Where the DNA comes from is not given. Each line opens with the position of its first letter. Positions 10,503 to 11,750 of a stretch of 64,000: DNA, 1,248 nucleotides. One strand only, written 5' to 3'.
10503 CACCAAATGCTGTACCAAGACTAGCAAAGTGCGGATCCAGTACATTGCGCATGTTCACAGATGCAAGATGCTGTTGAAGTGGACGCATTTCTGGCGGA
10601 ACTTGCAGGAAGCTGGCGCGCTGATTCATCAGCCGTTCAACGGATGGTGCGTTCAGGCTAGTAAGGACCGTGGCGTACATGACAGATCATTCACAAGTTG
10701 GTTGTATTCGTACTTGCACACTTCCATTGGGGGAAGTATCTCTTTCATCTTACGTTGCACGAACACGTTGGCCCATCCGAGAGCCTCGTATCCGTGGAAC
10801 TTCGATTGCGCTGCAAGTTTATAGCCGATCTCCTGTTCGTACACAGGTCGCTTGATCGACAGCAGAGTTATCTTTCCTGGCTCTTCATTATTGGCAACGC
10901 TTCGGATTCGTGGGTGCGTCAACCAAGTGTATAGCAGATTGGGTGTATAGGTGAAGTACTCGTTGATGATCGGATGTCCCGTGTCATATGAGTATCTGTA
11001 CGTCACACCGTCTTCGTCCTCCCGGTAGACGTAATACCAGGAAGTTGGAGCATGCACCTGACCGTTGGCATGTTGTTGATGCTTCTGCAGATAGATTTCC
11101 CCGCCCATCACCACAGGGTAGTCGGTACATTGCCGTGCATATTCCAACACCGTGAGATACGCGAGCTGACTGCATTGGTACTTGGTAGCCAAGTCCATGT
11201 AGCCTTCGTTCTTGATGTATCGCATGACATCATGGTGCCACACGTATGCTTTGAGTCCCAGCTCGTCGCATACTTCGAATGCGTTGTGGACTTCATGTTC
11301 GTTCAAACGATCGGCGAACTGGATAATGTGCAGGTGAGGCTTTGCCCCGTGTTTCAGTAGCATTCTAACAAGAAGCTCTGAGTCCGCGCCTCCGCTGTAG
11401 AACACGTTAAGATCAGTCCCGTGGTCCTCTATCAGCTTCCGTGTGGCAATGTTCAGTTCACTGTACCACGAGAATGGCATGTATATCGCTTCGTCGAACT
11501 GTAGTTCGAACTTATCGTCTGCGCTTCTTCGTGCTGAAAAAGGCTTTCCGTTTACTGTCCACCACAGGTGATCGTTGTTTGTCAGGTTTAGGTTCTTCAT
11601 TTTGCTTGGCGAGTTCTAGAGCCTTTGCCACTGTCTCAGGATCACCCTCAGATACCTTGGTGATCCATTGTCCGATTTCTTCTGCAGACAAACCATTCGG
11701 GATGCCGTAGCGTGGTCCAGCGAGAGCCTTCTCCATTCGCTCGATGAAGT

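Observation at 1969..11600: Phage-encoded 15-gene 'biosynthetic-like' operon: 3 desaturases, 4 2OG/Fe(II) dioxygenases, radical SAM, PLP enzyme, GNATs and a PP-loop ligase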

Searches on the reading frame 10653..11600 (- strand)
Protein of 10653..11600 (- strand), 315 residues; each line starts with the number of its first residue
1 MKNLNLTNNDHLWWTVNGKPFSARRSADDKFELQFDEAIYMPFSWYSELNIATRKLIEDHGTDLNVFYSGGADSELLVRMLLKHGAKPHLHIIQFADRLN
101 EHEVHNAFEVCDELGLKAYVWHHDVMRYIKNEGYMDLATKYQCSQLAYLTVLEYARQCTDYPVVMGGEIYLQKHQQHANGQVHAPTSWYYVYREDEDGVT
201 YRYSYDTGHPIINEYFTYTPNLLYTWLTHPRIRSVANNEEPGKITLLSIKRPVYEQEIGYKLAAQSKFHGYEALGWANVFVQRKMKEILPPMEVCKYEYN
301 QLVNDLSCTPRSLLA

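Call 4: search_protein_families(library=pfam, proteins=[window:10653-11600:-], max_evalue=0.01)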
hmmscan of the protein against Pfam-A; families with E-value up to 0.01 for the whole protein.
window:10653-11600:- (315 aa): 1 family
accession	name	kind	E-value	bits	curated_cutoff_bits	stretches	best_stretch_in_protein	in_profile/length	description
PF06508.19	QueC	-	0.0033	17.4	22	1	66-136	4-73/210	Queuosine biosynthesis protein QueC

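Call 8: search_protein_families(library=phrogs, proteins=[window:10653-11600:-], max_evalue=0.01)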
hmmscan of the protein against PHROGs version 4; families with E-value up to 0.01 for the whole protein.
window:10653-11600:- (315 aa): 1 family
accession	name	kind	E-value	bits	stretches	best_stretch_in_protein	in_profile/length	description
phrog_1550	-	moron, auxiliary metabolic gene and host takeover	0.0026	17.6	1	61-117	145-200/418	QueC-like queuosine biosynthesis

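Call 15: search_protein_families(library=ncbifam, proteins=[window:10653-11600:-], max_evalue=1)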
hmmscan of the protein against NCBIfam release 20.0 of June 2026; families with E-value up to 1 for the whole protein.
window:10653-11600:- (315 aa): 4 families
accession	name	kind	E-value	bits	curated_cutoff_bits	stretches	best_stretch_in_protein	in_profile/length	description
TIGR00268.2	TIGR00268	equivalog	0.00013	21.4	150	1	63-166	15-117/259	ATP-dependent sacrificial sulfur transferase LarE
TIGR00364.1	TIGR00364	equivalog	0.002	17.7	150.3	1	66-131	3-67/201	7-cyano-7-deazaguanine synthase QueC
TIGR02432.1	lysidine_TilS_N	equivalog_domain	0.023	14.6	93.6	1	66-126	4-69/189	tRNA lysidine(34) synthetase TilS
TIGR01536.1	asn_synth_AEB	equivalog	0.063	12.3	267.1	1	64-168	255-362/517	asparagine synthase (glutamine-hydrolyzing)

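Call 17: find_homologous_proteins(query=window:10653-11600:-, max_evalue=0.001)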
Query window:10653-11600:- (315 aa): 51 proteins with E <= 0.001 among 446 candidates.
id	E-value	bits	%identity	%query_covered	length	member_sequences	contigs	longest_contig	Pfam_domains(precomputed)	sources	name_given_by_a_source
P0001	1.6e-189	647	100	87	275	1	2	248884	-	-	-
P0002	2.8e-176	603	80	100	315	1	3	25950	-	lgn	-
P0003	9.7e-143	493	69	99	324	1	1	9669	-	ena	-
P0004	5.6e-141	487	68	100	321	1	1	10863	-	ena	-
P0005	8.0e-140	484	66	99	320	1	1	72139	-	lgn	-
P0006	3.3e-135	468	65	97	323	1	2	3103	-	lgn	-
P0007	2.3e-125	436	61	97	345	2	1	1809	-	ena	-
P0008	5.7e-109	382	56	96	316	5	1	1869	-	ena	-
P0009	1.6e-106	374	54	98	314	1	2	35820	-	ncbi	-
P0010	2.3e-106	374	55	97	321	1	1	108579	-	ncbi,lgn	-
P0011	2.4e-106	374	55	97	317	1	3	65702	-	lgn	-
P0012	9.0e-105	368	53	96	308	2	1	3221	-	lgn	-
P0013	2.2e-104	367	53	97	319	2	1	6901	-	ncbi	-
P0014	7.2e-104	365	57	89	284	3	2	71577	-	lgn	-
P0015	3.3e-103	363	54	96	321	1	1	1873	-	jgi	jgi:hypothetical protein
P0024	5.4e-97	343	50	98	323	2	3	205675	-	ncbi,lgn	-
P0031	3.9e-89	317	46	97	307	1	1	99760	-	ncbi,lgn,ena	-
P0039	1.8e-79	285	45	97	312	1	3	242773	-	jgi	jgi:hypothetical protein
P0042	1.2e-76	276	45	95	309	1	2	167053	-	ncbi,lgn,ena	-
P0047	4.7e-66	241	43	93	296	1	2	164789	-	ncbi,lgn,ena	-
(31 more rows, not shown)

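Call 18: find_encoding_contigs(protein=P0002, flank=10000, max_places=1)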
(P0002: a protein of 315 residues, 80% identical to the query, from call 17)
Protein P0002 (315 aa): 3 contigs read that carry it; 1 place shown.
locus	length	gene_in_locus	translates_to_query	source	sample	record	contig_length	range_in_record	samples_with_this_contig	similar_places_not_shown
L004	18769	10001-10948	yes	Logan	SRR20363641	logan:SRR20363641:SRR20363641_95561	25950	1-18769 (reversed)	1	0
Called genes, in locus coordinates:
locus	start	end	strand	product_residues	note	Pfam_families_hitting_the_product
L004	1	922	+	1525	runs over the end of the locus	-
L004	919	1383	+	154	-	-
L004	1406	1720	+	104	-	-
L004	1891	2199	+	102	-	-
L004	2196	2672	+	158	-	-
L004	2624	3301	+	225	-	-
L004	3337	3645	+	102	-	-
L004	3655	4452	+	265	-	-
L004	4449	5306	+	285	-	-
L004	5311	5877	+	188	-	-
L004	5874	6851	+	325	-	PF01073:3Beta_HSD, PF01370:Epimerase, PF04321:RmlD_sub_bind, PF16363:GDP_Man_Dehyd, PF07993:NAD_binding_4 (weak)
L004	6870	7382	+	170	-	-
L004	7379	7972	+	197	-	-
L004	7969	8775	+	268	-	-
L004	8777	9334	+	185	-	-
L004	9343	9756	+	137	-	PF20137:BubE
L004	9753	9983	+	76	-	-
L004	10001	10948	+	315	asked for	-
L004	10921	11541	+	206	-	-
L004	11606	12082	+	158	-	-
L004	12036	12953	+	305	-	PF04055:Radical_SAM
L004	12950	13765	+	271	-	PF00487:FA_desaturase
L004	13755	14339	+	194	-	-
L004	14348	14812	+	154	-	-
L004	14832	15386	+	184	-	-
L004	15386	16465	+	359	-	-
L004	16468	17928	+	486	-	PF04055:Radical_SAM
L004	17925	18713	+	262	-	PF00487:FA_desaturase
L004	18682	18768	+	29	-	?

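Call 19: find_encoding_contigs(protein=P0005, flank=10000, max_places=1)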
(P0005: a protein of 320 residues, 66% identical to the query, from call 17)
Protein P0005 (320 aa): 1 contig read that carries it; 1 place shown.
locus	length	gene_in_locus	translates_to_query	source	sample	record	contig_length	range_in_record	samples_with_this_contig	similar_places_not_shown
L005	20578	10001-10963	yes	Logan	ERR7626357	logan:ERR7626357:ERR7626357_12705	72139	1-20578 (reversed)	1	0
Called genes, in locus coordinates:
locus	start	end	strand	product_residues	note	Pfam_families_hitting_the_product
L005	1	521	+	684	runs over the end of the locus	PF26209:Phage_phiTE_241_C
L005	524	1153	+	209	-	-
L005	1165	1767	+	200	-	-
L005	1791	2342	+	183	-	PF06319:MmcB-like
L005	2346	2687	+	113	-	-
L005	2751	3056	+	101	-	-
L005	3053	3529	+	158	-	-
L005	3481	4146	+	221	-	PF00182:Glyco_hydro_19 (weak)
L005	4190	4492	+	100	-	-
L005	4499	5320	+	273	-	-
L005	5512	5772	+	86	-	-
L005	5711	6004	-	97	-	-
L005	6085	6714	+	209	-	-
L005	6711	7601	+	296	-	PF01370:Epimerase, PF04321:RmlD_sub_bind, PF01073:3Beta_HSD, PF07993:NAD_binding_4, PF16363:GDP_Man_Dehyd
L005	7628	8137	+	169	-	PF00583:Acetyltransf_1 (weak)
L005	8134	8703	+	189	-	PF05118:Asp_Arg_Hydrox (weak)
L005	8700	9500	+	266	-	-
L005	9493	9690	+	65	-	-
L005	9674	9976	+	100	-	-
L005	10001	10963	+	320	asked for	-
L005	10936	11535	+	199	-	-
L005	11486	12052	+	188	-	-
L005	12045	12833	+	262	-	PF00487:FA_desaturase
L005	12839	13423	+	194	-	-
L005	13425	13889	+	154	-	-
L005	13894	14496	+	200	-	-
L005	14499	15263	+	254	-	PF00487:FA_desaturase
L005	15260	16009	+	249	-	PF00487:FA_desaturase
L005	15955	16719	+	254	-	PF05118:Asp_Arg_Hydrox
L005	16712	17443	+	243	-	-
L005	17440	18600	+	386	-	PF14398:ATPgrasp_YheCD (weak)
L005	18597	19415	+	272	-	-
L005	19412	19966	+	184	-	-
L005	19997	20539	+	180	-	-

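Call 20: find_encoding_contigs(protein=P0024, flank=10000, max_places=1)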
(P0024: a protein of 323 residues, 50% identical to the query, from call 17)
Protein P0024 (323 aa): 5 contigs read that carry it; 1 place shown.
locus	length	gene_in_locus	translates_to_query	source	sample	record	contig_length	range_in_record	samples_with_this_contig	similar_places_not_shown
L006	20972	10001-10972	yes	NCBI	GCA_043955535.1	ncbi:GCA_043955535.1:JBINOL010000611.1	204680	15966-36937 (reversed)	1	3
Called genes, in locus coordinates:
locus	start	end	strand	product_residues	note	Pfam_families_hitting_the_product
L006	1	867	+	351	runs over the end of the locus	-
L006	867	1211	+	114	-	-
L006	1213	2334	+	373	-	-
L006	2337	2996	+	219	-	PF04717:Phage_base_V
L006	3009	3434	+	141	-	PF04965:GPW_gp25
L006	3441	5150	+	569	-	PF26079:Baseplate_J_C (weak)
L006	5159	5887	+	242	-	-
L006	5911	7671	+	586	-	PF12571:Phage_tail_fib (weak)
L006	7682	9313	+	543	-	-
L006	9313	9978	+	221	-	-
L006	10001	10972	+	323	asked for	-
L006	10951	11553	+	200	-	-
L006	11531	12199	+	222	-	-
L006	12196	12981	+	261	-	PF00487:FA_desaturase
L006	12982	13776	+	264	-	PF05118:Asp_Arg_Hydrox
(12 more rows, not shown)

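Call 21: find_encoding_contigs(protein=P0039, flank=10000, max_places=1)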
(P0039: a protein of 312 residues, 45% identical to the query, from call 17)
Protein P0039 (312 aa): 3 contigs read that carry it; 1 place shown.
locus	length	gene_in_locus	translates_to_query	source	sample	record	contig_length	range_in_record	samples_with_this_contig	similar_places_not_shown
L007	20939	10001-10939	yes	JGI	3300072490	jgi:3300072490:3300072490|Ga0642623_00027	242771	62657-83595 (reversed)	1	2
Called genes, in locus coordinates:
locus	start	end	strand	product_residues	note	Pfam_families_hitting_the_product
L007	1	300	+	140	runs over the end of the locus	-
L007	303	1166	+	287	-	-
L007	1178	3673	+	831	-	-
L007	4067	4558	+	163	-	-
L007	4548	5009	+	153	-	PF16083:Phage_holin_3_3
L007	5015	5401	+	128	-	-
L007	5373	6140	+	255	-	-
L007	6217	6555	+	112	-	-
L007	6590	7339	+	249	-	-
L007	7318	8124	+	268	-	-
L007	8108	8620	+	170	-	-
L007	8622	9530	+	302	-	PF01073:3Beta_HSD (faint), PF01370:Epimerase, PF04321:RmlD_sub_bind, PF16363:GDP_Man_Dehyd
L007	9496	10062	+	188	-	-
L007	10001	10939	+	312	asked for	-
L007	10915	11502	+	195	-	-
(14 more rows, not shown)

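Call 22: find_encoding_contigs(protein=P0010, flank=10000, max_places=1)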
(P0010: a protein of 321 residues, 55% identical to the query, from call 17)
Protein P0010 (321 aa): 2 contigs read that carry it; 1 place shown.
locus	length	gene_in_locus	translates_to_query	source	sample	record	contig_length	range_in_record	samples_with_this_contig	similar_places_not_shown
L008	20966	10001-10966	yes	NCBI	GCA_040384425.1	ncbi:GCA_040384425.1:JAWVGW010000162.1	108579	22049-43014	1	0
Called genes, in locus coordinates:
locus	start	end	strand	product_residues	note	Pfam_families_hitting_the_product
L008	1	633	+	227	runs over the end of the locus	PF04717:Phage_base_V (weak)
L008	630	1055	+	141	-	PF04965:GPW_gp25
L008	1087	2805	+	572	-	-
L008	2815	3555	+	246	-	-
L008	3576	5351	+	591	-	-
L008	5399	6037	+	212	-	-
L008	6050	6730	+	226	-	-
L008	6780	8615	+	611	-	-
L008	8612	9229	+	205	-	-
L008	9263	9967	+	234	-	-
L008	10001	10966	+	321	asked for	-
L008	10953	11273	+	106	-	-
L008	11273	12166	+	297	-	-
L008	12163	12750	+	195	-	-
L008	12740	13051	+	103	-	-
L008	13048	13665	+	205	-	-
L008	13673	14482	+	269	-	PF00487:FA_desaturase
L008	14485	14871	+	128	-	-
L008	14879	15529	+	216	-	-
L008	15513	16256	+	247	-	-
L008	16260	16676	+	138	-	-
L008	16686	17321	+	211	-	-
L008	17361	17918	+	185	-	-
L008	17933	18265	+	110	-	-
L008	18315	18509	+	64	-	-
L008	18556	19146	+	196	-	PF11860:Muramidase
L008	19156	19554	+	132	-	-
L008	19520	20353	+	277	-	-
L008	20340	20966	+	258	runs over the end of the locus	-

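Call 23: find_encoding_contigs(protein=P0042, flank=10000, max_places=1)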
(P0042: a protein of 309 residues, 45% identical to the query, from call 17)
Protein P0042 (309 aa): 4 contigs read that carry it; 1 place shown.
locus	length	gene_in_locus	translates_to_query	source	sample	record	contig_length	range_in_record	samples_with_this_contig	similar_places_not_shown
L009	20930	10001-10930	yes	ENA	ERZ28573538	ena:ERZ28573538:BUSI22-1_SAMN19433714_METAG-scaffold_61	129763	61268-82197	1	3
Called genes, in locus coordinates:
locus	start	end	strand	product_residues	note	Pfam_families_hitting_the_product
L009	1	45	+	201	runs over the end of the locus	PF13472:Lipase_GDSL_2 (weak)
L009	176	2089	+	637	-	-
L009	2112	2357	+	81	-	-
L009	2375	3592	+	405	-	-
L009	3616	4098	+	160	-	-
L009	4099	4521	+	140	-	-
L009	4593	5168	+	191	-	PF11860:Muramidase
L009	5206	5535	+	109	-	-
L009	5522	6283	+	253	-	-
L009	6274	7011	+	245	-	-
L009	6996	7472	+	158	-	-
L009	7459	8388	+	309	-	PF01370:Epimerase, PF04321:RmlD_sub_bind, PF16363:GDP_Man_Dehyd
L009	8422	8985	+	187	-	PF00929:RNase_T (weak)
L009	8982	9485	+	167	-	-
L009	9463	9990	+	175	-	PF05118:Asp_Arg_Hydrox (weak)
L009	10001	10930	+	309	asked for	-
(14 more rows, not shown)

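Call 24: find_encoding_contigs(protein=P0047, flank=10000, max_places=1)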
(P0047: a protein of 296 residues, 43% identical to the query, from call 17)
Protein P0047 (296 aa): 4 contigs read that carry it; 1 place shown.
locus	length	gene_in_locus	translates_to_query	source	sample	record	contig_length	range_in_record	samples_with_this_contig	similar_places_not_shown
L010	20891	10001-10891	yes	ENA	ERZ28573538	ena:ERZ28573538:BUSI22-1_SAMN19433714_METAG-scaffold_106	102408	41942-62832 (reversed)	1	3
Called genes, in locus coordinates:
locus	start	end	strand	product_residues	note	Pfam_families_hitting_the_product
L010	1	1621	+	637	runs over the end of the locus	-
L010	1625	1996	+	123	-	-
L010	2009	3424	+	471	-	-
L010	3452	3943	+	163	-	-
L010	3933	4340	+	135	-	-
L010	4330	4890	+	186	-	PF11860:Muramidase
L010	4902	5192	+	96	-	-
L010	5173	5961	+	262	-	-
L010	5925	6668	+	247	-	-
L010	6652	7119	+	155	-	-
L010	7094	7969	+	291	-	PF01370:Epimerase, PF04321:RmlD_sub_bind, PF16363:GDP_Man_Dehyd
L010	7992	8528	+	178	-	PF00929:RNase_T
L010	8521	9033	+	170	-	-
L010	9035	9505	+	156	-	-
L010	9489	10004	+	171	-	PF05118:Asp_Arg_Hydrox (weak)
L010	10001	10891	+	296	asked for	-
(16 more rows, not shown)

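Call 25: find_encoding_contigs(protein=P0031, flank=10000, max_places=1)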
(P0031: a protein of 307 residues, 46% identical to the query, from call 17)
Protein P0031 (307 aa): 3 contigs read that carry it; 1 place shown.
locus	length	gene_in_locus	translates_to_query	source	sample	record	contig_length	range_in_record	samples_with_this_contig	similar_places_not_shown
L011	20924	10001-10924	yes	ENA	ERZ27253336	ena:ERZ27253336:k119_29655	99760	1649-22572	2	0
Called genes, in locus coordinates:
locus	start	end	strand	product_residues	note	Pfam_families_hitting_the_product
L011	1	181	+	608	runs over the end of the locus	?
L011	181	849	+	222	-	-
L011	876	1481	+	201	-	-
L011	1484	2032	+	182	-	PF06319:MmcB-like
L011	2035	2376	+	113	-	-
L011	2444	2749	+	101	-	-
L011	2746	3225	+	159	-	-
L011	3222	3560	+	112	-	-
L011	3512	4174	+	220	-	PF00182:Glyco_hydro_19 (weak)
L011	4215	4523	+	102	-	-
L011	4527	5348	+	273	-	-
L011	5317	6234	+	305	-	-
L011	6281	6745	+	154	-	-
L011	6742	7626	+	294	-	PF01370:Epimerase, PF02719:Polysacc_synt_2 (faint), PF04321:RmlD_sub_bind, PF01073:3Beta_HSD (weak), PF16363:GDP_Man_Dehyd, PF07993:NAD_binding_4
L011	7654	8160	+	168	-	PF00583:Acetyltransf_1 (weak)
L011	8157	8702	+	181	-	PF05118:Asp_Arg_Hydrox (weak)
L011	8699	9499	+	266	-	-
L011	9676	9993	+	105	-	-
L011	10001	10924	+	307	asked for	-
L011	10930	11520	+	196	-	-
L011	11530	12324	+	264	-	PF00487:FA_desaturase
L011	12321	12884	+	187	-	-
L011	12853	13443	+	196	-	-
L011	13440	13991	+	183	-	-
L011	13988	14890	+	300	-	PF04055:Radical_SAM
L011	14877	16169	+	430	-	PF04055:Radical_SAM (faint)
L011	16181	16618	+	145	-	-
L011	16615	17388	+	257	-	-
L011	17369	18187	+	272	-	PF00487:FA_desaturase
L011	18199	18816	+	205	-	-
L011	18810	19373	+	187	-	-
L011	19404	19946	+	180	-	-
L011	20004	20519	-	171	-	PF00782:DSPc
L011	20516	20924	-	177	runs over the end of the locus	-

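Call 38: search_solved_structures(query=A1, max_evalue=1, show_alignments=1)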
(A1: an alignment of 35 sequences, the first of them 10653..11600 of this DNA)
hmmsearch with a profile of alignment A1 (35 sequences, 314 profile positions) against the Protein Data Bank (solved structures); distinct sequences matched with E-value up to 1: 11.
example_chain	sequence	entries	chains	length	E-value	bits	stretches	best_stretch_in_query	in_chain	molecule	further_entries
3k32_A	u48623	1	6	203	0.0011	21.3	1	68-159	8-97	Uncharacterized protein MJ0690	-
9nto_B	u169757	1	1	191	0.019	17.3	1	62-129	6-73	Cap9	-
3bl5_A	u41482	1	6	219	0.055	15.8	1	71-135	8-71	Queuosine biosynthesis protein queC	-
1ni5_A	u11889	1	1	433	0.44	12.8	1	68-129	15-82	Putative cell cycle protein mesJ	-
3p52_A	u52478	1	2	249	0.63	12.3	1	68-129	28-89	NH(3)-dependent NAD(+) synthetase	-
5udq_A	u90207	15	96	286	0.73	12.1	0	68-129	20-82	Lactate racemization operon protein LarE | ATP-utilizing enzyme of the PP-loopsuperfamily | Pyridinium-3,5-biscarboxylic acid mononucleotide sulfurtransferase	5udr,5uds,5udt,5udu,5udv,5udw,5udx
6b2o_A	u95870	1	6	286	0.74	12.1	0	68-129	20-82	ATP-utilizing enzyme of the PP-loopsuperfamily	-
5mko_A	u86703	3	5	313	0.78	12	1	50-124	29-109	TtuA PH0300 | PH0300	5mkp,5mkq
3lcw_A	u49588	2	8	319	0.88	11.8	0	226-278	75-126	N-acetylneuraminate lyase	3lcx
3vrh_A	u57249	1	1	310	0.92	11.8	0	50-124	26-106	Putative uncharacterized protein PH0300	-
4ye4_G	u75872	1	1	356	0.99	11.6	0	41-114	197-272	HT593.1 gp120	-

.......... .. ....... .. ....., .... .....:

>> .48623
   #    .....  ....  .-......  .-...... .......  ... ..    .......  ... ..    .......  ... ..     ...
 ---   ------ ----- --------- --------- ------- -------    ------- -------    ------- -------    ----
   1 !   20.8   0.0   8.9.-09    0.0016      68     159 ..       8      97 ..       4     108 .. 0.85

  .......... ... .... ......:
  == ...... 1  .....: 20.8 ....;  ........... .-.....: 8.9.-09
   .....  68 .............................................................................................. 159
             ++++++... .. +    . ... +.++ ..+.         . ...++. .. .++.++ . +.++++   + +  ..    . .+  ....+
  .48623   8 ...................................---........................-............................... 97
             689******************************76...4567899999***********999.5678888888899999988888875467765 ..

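Call 42: search_dna_similar(query=window:10653-11600:-, collection=phages, mode=protein, max_rows=25, max_evalue=0.001)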
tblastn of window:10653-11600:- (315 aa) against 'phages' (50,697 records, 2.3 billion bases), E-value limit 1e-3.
No match.

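Call 44: predict_structure(alignment_id=A1)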
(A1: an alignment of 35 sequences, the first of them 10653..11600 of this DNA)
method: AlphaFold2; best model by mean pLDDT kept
length: 315 residues; sequences in the alignment: 35
mean_pLDDT: 93.3   pTM: 0.90
mean pLDDT of the five models: 93.3, 92.5, 92.4, 91.9, 91.9
residues with pLDDT >= 90: 269; 70-90: 38; 50-70: 4; < 50: 4
segments of 3 or more residues with pLDDT < 50: 312-315
pLDDT, mean of each block of 10 residues (from residue 1): 89 96 96 90 94 98 97 96 98 95 95 98 96 97 96 97 92 88 90 95 97 97 97 95 90 96 85 90 96 96 85 45
secondary structure, 60 per line:
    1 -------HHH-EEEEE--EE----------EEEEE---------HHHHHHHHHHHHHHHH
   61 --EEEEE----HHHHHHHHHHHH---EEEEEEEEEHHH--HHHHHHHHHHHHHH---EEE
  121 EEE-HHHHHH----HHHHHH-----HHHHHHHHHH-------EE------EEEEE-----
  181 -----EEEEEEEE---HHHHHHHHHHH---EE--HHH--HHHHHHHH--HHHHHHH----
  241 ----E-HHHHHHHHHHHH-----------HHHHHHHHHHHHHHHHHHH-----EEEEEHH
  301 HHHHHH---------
elements in order: E12-16 E31-35 H45-60 E63-67 H72-83 E87-95 H101-114 E118-123 H125-130 H135-140 H146-155 E171-175 E186-193 H197-207 H220-227 H230-236 H247-258 H270-288 E294-298 H299-306

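Call 48: fold_search(model_id=the predicted structure, library=pdb)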
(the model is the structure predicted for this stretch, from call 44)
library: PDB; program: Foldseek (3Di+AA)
matches with E <= 10: 1730; with E <= 0.001: 74
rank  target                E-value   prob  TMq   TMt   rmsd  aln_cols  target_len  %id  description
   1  2der_B                2.6e-05  1.00  0.26  0.23  10.4       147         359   14  Cocrystal structure of an RNA sulfuration enzyme MnmA and tRNA-Glu in the initial tRNA binding state (released 2006-08-15)
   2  3k32_C                6.6e-05  1.00  0.31  0.47  13.2       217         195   17  The crystal structure of predicted subunit of tRNA methyltransferase from Methanocaldococcus jannaschii DSM (released 2010-01-12)
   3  5udx_A                7.0e-05  1.00  0.30  0.36  14.6       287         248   14  LarE, a sulfur transferase involved in synthesis of the cofactor for lactate racemase, in complex with zinc (released 2017-08-23)
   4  5udu_A                7.0e-05  1.00  0.31  0.35  15.3       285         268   13  LarE, a sulfur transferase involved in synthesis of the cofactor for lactate racemase, in complex with manganese (released 2017-08-23)
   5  2det_A                7.9e-05  1.00  0.31  0.28  11.0       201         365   14  Cocrystal structure of an RNA sulfuration enzyme MnmA and tRNA-Glu in the pre-reaction state (released 2006-08-15)
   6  5unm_C                9.4e-05  1.00  0.31  0.37  14.8       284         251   13  LarE, a sulfur transferase involved in synthesis of the cofactor for lactate racemase, substrate free form with flexib (released 2017-08-23)
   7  2hma                  1.0e-04  1.00  0.33  0.29  10.9       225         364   15  The Crystal Structure of tRNA (5-Methylaminomethyl-2-Thiouridylate)-Methyltransferase TrmU from Streptococcus pneumoniae (released 2006-08-08)
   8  6dg3_G                1.3e-04  1.00  0.32  0.39  14.7       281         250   14  LarE, a sulfur transferase involved in synthesis of the cofactor for lactate racemase, in complex with caesium (released 2019-05-22)
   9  5udw_A                1.3e-04  1.00  0.29  0.35  15.3       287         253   13  LarE, a sulfur transferase involved in synthesis of the cofactor for lactate racemase, in complex with nickel (released 2017-08-23)
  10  6dg3_I                1.4e-04  1.00  0.28  0.35   4.8       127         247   20  LarE, a sulfur transferase involved in synthesis of the cofactor for lactate racemase, in complex with caesium (released 2019-05-22)
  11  6dg3_H                1.4e-04  1.00  0.26  0.32   5.0       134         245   21  LarE, a sulfur transferase involved in synthesis of the cofactor for lactate racemase, in complex with caesium (released 2019-05-22)
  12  1xng_A                1.4e-04  1.00  0.31  0.37  15.1       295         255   12  Crystal Structure of NH3-dependent NAD+ synthetase from Helicobacter pylori (released 2005-04-05)
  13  1ct9_D                1.6e-04  0.99  0.34  0.23  15.6       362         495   14  CRYSTAL STRUCTURE OF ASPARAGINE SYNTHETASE B FROM ESCHERICHIA COLI (released 1999-12-15)
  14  6dg3_D                1.7e-04  1.00  0.28  0.36   4.8       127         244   20  LarE, a sulfur transferase involved in synthesis of the cofactor for lactate racemase, in complex with caesium (released 2019-05-22)
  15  5ztb_C                1.8e-04  0.99  0.28  0.29  16.7       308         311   15  Structure of Sulfurtransferase (released 2019-06-12)
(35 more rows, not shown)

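Call 51: find_related_loci(query=A1, collection=genome_contigs, flank=10000)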
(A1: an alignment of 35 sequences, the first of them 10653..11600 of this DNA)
Query A1 (315 aa) in genome_contigs; peptide patterns used: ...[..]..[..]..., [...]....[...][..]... (x = any residue, [..] = any of these).
14 stretches matched a pattern, but none encodes a relative of the query by tblastn (E <= 1e-3).

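Call 96: search_protein_representatives(alignment_id=A1)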
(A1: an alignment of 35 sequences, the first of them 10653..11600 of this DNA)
Query: 35 sequences, 314 profile positions. Proteins with E-value up to 0.001 (for the whole library): 1280; up to 1e-10: 618; up to 1e-30: 63. The best 150 are listed.
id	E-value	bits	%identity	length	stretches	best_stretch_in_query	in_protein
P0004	1.8e-139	480.6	-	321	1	3-311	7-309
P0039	2.5e-131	453.8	-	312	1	3-312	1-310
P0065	1.6e-109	382.3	-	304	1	3-303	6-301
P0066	8.7e-75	268.1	-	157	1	156-311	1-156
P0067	6.9e-73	261.9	-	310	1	8-307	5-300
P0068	2.4e-69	250.2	-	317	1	3-308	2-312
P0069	5.0e-65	236.1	-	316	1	1-309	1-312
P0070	4.1e-60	219.9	-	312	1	3-309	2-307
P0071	2.5e-58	214.0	-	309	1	4-309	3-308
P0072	2.1e-57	211.0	-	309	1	3-291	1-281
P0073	1.3e-55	205.2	-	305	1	3-310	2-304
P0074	4.4e-55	203.4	-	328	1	1-305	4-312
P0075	2.9e-54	200.7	-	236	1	97-304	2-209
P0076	2.2e-53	197.8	-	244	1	71-309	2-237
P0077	8.7e-53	195.8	-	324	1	4-311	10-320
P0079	5.4e-48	180.1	-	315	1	6-310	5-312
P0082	6.9e-46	173.2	-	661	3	1-311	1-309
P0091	3.8e-40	154.3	-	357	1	4-308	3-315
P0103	5.8e-37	143.9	-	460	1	4-310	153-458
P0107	5.4e-36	140.7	-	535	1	3-311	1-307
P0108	7.8e-36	140.1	-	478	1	3-310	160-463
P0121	8.1e-32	127.0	-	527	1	4-297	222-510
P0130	9.7e-30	120.1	-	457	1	4-309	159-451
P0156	7.0e-27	110.7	-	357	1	3-310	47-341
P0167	2.4e-26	109.0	-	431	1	3-309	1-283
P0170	2.8e-26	108.8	-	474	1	4-309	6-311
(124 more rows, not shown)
